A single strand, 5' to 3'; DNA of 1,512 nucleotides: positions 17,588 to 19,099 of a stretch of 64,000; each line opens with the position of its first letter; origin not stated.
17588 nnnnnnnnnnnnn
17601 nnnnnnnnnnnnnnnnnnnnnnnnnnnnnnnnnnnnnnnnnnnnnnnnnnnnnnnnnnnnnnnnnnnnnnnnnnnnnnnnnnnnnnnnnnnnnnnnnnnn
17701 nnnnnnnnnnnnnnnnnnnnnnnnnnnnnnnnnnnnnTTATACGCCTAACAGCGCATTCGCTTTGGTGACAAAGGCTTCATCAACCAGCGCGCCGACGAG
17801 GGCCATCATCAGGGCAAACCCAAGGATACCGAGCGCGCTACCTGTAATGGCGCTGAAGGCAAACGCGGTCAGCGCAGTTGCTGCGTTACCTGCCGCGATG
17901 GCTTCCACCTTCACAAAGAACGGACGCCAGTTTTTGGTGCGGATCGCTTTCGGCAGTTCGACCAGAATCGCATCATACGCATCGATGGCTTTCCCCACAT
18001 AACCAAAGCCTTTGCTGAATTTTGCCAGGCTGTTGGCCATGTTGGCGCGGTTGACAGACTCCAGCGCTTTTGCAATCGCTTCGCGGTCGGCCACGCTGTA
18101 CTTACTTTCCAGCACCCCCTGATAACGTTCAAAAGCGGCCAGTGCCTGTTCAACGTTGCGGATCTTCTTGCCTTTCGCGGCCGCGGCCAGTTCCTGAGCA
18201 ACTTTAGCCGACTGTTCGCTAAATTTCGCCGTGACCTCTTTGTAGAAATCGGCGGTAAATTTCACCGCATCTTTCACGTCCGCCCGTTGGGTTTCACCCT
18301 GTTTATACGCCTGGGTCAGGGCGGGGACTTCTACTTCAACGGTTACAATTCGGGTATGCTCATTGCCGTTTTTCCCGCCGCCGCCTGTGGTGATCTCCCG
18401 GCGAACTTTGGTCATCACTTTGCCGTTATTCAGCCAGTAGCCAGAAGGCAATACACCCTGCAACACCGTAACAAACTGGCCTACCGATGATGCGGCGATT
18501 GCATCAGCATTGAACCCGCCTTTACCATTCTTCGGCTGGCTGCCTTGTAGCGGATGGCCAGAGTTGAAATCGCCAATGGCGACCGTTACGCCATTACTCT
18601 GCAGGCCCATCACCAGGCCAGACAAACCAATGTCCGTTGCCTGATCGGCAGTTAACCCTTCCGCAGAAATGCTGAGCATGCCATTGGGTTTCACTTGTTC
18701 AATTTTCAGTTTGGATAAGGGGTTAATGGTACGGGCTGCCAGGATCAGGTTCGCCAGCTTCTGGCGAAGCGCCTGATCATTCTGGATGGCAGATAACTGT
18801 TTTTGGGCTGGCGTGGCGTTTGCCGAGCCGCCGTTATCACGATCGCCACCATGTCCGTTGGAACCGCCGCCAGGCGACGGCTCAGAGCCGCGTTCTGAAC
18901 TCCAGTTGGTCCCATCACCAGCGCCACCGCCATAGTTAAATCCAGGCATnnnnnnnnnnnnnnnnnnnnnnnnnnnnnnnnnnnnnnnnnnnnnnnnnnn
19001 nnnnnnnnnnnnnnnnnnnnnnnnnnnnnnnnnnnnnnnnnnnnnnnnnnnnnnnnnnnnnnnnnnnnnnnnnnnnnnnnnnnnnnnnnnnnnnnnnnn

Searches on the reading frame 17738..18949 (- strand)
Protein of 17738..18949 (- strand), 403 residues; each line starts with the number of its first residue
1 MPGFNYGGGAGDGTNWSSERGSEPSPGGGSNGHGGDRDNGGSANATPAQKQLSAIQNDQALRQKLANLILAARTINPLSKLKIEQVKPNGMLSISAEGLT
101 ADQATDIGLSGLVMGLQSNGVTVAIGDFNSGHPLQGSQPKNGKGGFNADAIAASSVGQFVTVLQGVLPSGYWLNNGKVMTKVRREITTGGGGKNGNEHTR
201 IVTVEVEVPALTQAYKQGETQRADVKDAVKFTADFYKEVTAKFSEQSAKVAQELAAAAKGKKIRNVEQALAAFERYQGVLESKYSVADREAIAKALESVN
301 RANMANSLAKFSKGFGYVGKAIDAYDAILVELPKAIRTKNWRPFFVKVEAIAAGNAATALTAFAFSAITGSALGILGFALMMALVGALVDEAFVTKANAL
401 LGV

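Call 3: search_protein_families(library=pfam, proteins=[window:17738-18949:-], max_evalue=1)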
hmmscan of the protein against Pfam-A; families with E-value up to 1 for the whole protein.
window:17738-18949:- (403 aa): 3 families
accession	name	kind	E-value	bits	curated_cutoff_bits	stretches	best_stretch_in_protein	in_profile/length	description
PF01024.24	Colicin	-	5.6e-54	183.3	23.4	1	223-400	9-185/185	Colicin pore forming domain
PF03299.19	TF_AP-2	-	0.0068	16.7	23.4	1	227-313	86-173/197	Transcription factor AP-2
PF03515.19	Cloacin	-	0.097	12.8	25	1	7-56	4-47/277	Colicin-like bacteriocin tRNase domain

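Call 4: search_solved_structures(query=window:17738-18949:-, max_evalue=1, show_alignments=5)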
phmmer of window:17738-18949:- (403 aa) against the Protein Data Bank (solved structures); distinct sequences matched with E-value up to 1: 9.
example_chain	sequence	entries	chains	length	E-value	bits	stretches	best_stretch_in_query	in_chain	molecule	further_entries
8iom_A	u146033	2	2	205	4.9e-57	197.3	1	224-403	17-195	Colicin 1B | Colicin Ib protein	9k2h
1cii_A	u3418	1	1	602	4.3e-52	181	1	216-399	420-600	COLICIN IA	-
6thk_A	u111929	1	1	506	1.3e-50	176.2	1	200-400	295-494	Pyocin S5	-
2i88_A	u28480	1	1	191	3.7e-34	122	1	220-403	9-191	Colicin-E1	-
1col_A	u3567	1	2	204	1.5e-11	47.6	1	256-398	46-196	COLICIN A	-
3few_X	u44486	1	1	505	1.1e-10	44.7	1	232-397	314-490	Colicin S4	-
3iax_B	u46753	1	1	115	1.2e-10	44.6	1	1-45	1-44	Colicin-A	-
1rh1_A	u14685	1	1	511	4.5e-10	42.7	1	242-396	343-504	Colicin B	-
1a87_A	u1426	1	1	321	1e-08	38.2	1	242-390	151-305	COLICIN N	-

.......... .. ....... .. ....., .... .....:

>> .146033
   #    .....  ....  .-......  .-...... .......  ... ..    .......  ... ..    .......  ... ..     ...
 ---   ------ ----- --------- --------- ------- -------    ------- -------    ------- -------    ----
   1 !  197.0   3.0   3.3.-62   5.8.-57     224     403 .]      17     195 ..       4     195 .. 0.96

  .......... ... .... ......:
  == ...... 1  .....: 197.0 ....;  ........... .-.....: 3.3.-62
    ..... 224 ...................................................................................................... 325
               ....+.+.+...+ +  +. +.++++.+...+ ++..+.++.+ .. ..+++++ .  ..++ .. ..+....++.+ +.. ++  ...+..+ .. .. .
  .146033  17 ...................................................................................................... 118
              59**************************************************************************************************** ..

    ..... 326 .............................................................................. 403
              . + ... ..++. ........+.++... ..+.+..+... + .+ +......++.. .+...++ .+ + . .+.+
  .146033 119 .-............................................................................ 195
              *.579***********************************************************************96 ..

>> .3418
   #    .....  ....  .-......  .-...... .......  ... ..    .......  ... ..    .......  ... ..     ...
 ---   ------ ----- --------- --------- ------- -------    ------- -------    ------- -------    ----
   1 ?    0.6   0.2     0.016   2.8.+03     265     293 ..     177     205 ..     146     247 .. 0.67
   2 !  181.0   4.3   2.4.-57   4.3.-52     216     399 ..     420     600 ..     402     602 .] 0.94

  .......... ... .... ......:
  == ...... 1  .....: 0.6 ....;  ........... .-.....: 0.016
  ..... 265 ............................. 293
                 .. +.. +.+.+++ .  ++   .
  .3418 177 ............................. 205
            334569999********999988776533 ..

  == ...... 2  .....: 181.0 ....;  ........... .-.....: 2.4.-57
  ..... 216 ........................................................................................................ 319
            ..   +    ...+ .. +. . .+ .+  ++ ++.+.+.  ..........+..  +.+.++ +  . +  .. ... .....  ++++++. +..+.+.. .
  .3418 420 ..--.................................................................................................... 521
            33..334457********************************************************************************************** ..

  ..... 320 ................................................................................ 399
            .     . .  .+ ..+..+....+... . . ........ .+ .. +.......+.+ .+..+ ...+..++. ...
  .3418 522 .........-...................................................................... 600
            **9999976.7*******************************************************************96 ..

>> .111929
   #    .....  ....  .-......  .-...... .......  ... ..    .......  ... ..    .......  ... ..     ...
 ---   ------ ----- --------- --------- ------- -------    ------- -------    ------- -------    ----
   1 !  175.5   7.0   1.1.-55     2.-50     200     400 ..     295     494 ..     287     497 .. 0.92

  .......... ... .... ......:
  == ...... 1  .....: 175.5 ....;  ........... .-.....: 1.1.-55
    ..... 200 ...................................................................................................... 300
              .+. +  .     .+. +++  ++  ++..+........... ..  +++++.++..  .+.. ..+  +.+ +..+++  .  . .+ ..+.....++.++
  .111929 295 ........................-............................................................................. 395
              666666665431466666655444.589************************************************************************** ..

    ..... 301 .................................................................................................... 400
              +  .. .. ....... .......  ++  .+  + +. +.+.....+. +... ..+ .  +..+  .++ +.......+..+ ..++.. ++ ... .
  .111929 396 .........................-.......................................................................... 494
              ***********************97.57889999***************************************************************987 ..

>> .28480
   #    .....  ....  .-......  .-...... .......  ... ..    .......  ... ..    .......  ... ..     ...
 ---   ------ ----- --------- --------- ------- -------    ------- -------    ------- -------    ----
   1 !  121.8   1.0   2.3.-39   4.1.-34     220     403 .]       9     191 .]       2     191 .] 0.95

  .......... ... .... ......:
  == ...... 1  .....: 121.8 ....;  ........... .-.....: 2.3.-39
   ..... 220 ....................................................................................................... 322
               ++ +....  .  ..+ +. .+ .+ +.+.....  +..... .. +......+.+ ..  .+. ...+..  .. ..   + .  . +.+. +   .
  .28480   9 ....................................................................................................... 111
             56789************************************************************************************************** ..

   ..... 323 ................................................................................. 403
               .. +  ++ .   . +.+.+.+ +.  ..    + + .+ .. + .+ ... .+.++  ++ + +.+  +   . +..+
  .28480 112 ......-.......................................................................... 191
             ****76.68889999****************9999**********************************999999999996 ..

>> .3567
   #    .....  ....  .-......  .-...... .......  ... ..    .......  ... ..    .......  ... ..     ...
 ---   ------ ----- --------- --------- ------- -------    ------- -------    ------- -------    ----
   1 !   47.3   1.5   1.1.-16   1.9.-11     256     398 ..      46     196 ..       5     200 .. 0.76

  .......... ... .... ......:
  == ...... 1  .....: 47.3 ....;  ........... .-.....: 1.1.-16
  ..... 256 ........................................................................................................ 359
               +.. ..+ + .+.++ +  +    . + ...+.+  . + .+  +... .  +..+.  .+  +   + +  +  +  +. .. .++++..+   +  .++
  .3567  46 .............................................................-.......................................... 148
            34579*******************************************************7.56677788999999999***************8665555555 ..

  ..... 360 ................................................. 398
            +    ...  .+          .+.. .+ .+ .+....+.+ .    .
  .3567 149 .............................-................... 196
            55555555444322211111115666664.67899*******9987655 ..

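Call 5: search_protein_families(library=ncbifam, proteins=[window:17738-18949:-], max_evalue=1)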
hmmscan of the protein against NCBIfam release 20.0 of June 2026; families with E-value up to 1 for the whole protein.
window:17738-18949:- (403 aa): 0 families

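Call 6: find_homologous_proteins(query=window:17738-18949:-)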
Query window:17738-18949:- (403 aa): 185 proteins with E <= 0.001 among 8000 candidates; the best 120 are listed.
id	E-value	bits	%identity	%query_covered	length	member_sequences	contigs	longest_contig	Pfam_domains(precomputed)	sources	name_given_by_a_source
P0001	2.8e-240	815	93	100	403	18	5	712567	PF01024.25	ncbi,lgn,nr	ncbi:colicin pore forming domain-containing protein [Enterobacter sp. AG5470]|nr:colicin pore formin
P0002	8.9e-94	333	58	43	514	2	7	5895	PF01024.25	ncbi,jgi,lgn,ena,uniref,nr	ncbi:Colicin-Ia [Serratia ficaria]|uniref:colicin-like pore-forming protein n=3 Tax=Serratia ficaria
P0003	3.3e-92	328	56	44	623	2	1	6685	PF01024.25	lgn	-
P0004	1.8e-91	325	59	44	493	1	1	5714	PF01024.25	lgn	-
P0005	2.2e-90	322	48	82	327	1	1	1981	PF01024.25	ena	-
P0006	1.4e-86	309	57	48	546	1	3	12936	PF22348.2,PF01024.25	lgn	-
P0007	2.6e-80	289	55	44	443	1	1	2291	PF22348.2,PF01024.25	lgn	-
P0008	5.4e-78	281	55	57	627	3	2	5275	PF01024.25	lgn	-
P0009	2.6e-76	276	40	89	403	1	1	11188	PF01024.25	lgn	-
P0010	2.9e-76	275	57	48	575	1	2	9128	PF01024.25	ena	-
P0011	5.4e-76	275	58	49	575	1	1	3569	PF01024.25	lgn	-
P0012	6.9e-76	274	40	87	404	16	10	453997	PF01024.25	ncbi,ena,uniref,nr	ncbi:TPA: colicin-like pore-forming protein [Klebsiella oxytoca]|uniref:colicin-like pore-forming pr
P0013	3.4e-75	272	55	48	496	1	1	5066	PF22348.2,PF01024.25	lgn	-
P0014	3.9e-75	272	66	44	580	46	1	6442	PF22348.2,PF01024.25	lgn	-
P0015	5.6e-73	265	48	80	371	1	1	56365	PF01024.25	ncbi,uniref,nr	ncbi:colicin-like pore-forming protein [Atlantibacter hermannii]|uniref:colicin-like pore-forming pr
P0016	5.1e-72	261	65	44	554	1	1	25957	PF22348.2,PF01024.25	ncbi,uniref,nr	ncbi:type II secretory pathway component PulJ [Serratia sp. BIGb0234]|uniref:colicin-like pore-formi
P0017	1.0e-71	260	65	44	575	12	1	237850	PF22348.2,PF01024.25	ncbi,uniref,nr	ncbi:colicin-like pore-forming protein [Serratia marcescens]|uniref:colicin-like pore-forming protei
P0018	2.0e-71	259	56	47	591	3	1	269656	PF22348.2,PF01024.25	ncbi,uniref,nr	ncbi:colicin-like pore-forming protein [Yersinia ruckeri]|uniref:colicin-like pore-forming protein n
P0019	2.6e-71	259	64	44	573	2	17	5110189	PF22348.2,PF01024.25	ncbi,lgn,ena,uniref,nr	ncbi:colicin-like pore-forming protein [Serratia marcescens]|uniref:colicin-like pore-forming protei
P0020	7.4e-71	258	64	44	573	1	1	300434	PF22348.2,PF01024.25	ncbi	-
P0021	2.1e-70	256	65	44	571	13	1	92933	PF22348.2,PF01024.25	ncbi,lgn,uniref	ncbi:colicin-like pore-forming protein [Serratia proteamaculans]|uniref:colicin-like pore-forming pr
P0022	7.2e-70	254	65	44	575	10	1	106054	PF22348.2,PF01024.25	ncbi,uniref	ncbi:colicin-like pore-forming protein [Serratia marcescens]|uniref:colicin-like pore-forming protei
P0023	1.0e-69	254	64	44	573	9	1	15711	PF22348.2,PF01024.25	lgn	-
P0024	3.4e-69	252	41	100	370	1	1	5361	PF01024.25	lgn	-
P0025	3.3e-68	249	39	100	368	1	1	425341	PF22348.2,PF01024.25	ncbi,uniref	ncbi:colicin-like pore-forming protein [Pseudocitrobacter cyperus]|uniref:Colicin-like pore-forming 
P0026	3.4e-66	242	61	48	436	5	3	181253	PF01024.25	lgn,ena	-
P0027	5.9e-66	242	39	100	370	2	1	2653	PF01024.25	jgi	-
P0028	9.7e-66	241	40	100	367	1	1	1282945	PF01024.25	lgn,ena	-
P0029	2.2e-64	236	39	100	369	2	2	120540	PF01024.25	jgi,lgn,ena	-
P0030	4.4e-64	235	38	97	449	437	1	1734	PF01024.25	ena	-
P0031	3.8e-63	232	43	67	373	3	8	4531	PF01024.25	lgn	-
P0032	8.1e-63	231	53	57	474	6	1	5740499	PF01024.25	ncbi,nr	ncbi:hypothetical protein KGP16_13705 [Serratia sp. JSRIV006]|nr:hypothetical protein KGP16_13705 [S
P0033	1.1e-62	231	63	47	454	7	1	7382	PF01024.25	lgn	-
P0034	1.1e-62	231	53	57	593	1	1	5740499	PF01024.25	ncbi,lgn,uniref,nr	ncbi:colicin-like pore-forming protein [Serratia sp. JSRIV006]|uniref:colicin-like pore-forming prot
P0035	1.9e-62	230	64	44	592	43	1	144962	PF01024.25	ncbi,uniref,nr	ncbi:colicin-like pore-forming protein [Serratia marcescens]|uniref:colicin-like pore-forming protei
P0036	3.9e-62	229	62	44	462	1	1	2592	PF03515.20,PF01024.25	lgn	-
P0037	6.6e-62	228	44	73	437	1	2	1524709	PF01024.25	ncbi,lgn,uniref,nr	ncbi:colicin pore forming domain-containing protein [Enterobacter sp. BIGb0383]|uniref:colicin-like 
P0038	1.3e-61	227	64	44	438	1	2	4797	PF01024.25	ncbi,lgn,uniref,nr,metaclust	ncbi:colicin FY [Yersinia enterocolitica]|uniref:Colicin FY n=1 Tax=Yersinia frederiksenii TaxID=294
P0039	2.1e-61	227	57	49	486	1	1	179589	PF01024.25,PF11570.14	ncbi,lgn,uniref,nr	ncbi:colicin-like pore-forming protein [Yersinia mollaretii]|uniref:colicin-like pore-forming protei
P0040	2.6e-61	226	60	48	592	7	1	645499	PF01024.25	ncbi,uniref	ncbi:MAG: colicin-like pore-forming protein [Serratia sp. (in: enterobacteria)]|uniref:colicin-like 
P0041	4.0e-61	226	55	52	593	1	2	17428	PF01024.25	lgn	-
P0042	1.6e-60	224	55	52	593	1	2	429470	PF01024.25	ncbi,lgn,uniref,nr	ncbi:colicin-like pore-forming protein [Serratia fonticola]|uniref:colicin-like pore-forming protein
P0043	1.6e-60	224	63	44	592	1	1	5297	PF01024.25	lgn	-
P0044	3.2e-60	223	55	52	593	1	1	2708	PF01024.25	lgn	-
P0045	4.0e-60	222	55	52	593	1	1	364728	PF01024.25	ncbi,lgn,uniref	ncbi:colicin-like pore-forming protein [Serratia fonticola]|uniref:colicin-like pore-forming protein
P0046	5.0e-60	222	60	44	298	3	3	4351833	PF01024.25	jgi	jgi:hypothetical protein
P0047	8.5e-60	221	38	100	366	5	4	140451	PF01024.25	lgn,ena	-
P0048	1.9e-59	220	55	52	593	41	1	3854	PF01024.25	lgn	-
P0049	3.4e-59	219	51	55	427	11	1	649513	PF01024.25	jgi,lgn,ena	-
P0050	3.4e-59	219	51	55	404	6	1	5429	PF01024.25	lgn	-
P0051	3.5e-59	219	37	100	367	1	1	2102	PF22348.2,PF01024.25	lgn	-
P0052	3.5e-59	219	51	56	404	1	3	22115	PF01024.25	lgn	-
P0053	4.3e-59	219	42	74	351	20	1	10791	PF01024.25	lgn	-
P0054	1.1e-58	218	50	50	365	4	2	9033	PF01024.25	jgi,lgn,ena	-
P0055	2.0e-58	217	57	47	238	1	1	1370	PF01024.25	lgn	-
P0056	5.9e-58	215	60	44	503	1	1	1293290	PF01024.25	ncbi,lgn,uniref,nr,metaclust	ncbi:Colicin-Ia [Yersinia intermedia]|uniref:Colicin-Ia n=1 Tax=Yersinia intermedia TaxID=631 RepID=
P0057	1.0e-57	214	60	44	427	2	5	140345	PF01024.25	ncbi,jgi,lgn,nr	ncbi:colicin-like pore-forming protein (plasmid) [Arsenophonus nasoniae]|nr:colicin-like pore-formin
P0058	2.2e-57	213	38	100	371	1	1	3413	PF01024.25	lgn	-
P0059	4.2e-57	212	52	45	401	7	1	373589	PF01024.25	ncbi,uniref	ncbi:colicin-like pore-forming protein [Pantoea agglomerans]|uniref:colicin-like pore-forming protei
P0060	6.4e-57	212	53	44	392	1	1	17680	PF01024.25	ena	-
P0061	1.0e-56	211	58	43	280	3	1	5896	PF01024.25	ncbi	ncbi:colicin-like pore-forming protein, partial [Serratia ficaria]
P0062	2.6e-56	210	53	44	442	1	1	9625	PF01024.25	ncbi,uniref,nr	ncbi:colicin-like pore-forming protein [Klebsiella variicola]|uniref:colicin-like pore-forming prote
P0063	3.2e-56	209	76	11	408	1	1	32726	PF01024.25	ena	-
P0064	3.5e-56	209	53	44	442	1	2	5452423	PF01024.25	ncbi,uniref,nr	ncbi:colicin-like pore-forming protein [Klebsiella variicola]|uniref:colicin-like pore-forming prote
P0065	3.6e-56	209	55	47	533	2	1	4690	PF01024.25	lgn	-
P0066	4.4e-56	209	53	44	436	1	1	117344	PF01024.25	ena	-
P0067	4.4e-56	209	53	44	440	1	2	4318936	PF01024.25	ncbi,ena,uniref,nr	ncbi:colicin-like pore-forming protein [Klebsiella variicola]|uniref:colicin-like pore-forming prote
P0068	4.7e-56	209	53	44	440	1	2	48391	PF01024.25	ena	-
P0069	5.4e-56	209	53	44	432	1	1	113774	PF01024.25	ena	-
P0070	5.8e-56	209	53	44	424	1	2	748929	PF01024.25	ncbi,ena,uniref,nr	ncbi:colicin-like pore-forming protein [Klebsiella variicola]|uniref:colicin-like pore-forming prote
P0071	6.0e-56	209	53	44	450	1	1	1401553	PF01024.25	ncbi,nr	ncbi:TPA: hypothetical protein MEY14_001315 [Klebsiella pneumoniae]|nr:hypothetical protein [Klebsie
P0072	6.5e-56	208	53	44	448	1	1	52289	PF01024.25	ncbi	ncbi:TPA: colicin-like pore-forming protein [Klebsiella variicola subsp. variicola]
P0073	6.7e-56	208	53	44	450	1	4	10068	PF01024.25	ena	-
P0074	7.1e-56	208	53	44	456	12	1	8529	PF01024.25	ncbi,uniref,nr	ncbi:colicin-like pore-forming protein [Klebsiella variicola]|uniref:colicin-like pore-forming prote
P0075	7.3e-56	208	53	44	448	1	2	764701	PF01024.25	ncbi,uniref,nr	ncbi:colicin-like pore-forming protein [Klebsiella variicola]|uniref:colicin-like pore-forming prote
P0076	8.4e-56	208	52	44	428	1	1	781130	PF01024.25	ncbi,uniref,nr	ncbi:Colicin-Ia [Klebsiella pneumoniae]|uniref:colicin-like pore-forming protein n=1 Tax=Klebsiella 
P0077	8.8e-56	208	53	44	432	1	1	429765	PF01024.25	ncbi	ncbi:TPA: colicin-like pore-forming protein [Klebsiella pneumoniae]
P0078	1.1e-55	208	53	44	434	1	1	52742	PF01024.25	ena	-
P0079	1.2e-55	208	53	44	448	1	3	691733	PF01024.25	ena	-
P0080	1.3e-55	208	53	50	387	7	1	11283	PF01024.25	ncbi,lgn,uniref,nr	ncbi:colicin-like pore-forming protein [Serratia liquefaciens]|uniref:colicin-like pore-forming prot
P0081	1.7e-55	207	57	47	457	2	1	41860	PF01024.25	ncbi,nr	ncbi:TPA: hypothetical protein PXP47_003885 [Yersinia enterocolitica]|nr:hypothetical protein [Yersi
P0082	1.9e-55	207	53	44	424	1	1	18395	PF01024.25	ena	-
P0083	2.9e-55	206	56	44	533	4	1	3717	PF01024.25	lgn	-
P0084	3.0e-54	203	53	51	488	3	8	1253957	PF01024.25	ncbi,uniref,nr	ncbi:TPA: colicin-like pore-forming protein [Yersinia enterocolitica]|uniref:colicin-like pore-formi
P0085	6.6e-54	202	56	47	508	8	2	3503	PF01024.25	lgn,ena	-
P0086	1.2e-53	201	53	43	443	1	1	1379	PF01024.25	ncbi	ncbi:colicin-like pore-forming protein, partial [Klebsiella variicola]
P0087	1.4e-53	201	55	47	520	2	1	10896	PF01024.25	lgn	-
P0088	1.5e-53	201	46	65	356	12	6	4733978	PF22348.2,PF01024.25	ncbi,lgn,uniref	ncbi:colicin-like pore-forming protein [Enterobacter ludwigii]|uniref:colicin-like pore-forming prot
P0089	1.5e-53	201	56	45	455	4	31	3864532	PF01024.25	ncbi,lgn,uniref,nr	ncbi:colicin-like pore-forming protein [Yersinia ruckeri]|uniref:Colicin-Ia n=1 Tax=Yersinia ruckeri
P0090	1.8e-53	200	56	44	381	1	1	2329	PF01024.25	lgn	-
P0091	1.8e-53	200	50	51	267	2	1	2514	PF01024.25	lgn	-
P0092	3.5e-53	199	56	44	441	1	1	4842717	PF01024.25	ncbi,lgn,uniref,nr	ncbi:colicin [Erwinia sp. E602]|uniref:colicin-like pore-forming protein n=1 Tax=Erwinia sp. E602 Ta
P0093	5.7e-53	199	85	5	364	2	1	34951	PF01024.25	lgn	-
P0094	8.1e-53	198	48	53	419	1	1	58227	PF01024.25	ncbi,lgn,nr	ncbi:hypothetical protein RS414_003633 [Morganella morganii]|nr:hypothetical protein [Morganella mor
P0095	1.4e-52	197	52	47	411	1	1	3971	PF01024.25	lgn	-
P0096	1.6e-52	197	57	44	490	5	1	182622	PF01024.25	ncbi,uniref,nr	ncbi:hypothetical protein J8Z85_08135 [Yersinia enterocolitica]|uniref:colicin-like pore-forming pro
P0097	1.7e-52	197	54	47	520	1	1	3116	PF01024.25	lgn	-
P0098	1.7e-52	197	52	47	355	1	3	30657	PF01024.25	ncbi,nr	ncbi:hypothetical protein RGF86_003796 [Proteus mirabilis]|nr:hypothetical protein [Proteus mirabili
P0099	3.1e-52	196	49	58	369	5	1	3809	PF01024.25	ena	-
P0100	3.2e-52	196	52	48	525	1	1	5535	PF01024.25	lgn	-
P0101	5.8e-52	195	57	43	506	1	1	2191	PF01024.25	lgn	-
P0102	1.0e-51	195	49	52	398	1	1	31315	PF01024.25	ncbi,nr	ncbi:hypothetical protein BZ419_22545 [Salmonella enterica subsp. enterica serovar Enteritidis]|nr:h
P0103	2.6e-51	193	49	44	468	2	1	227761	PF22348.2,PF01024.25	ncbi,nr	ncbi:TPA: hypothetical protein SLG40_003818 [Serratia odorifera]|nr:hypothetical protein [Serratia o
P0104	3.6e-51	193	50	44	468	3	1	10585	PF22348.2,PF01024.25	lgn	-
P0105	6.2e-51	192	53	46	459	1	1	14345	PF01024.25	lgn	-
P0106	7.6e-51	192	51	51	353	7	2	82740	PF01024.25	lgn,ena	-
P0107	9.9e-51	191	54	44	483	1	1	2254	PF01024.25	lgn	-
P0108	1.3e-50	191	54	44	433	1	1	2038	PF01024.25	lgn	-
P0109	1.8e-50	191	53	46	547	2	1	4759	PF01024.25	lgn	-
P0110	3.6e-50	190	53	44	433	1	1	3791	PF01024.25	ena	-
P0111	4.7e-50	189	53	44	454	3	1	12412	PF01024.25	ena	-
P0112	5.7e-50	189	53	44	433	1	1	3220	PF01024.25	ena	-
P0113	7.5e-50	189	52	46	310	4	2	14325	PF01024.25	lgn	-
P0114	1.5e-49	187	52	46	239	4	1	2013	PF01024.25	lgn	-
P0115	3.2e-49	186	48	51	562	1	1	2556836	PF01024.25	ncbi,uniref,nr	ncbi:colicin-like pore-forming protein [Pseudomonas chlororaphis]|uniref:colicin-like pore-forming p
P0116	4.8e-49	186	49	56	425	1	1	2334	PF01024.25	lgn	-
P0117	6.9e-49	185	53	45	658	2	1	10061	PF06958.18,PF01024.25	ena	-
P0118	1.2e-48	185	55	43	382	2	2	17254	PF22348.2,PF01024.25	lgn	-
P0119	1.5e-48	184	47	54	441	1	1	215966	PF01024.25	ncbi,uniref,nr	ncbi:colicin-like pore-forming protein [Pseudomonas sp. RIT-PI-q]|uniref:colicin-like pore-forming p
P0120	1.8e-48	184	53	44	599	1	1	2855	PF11504.14,PF01024.25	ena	-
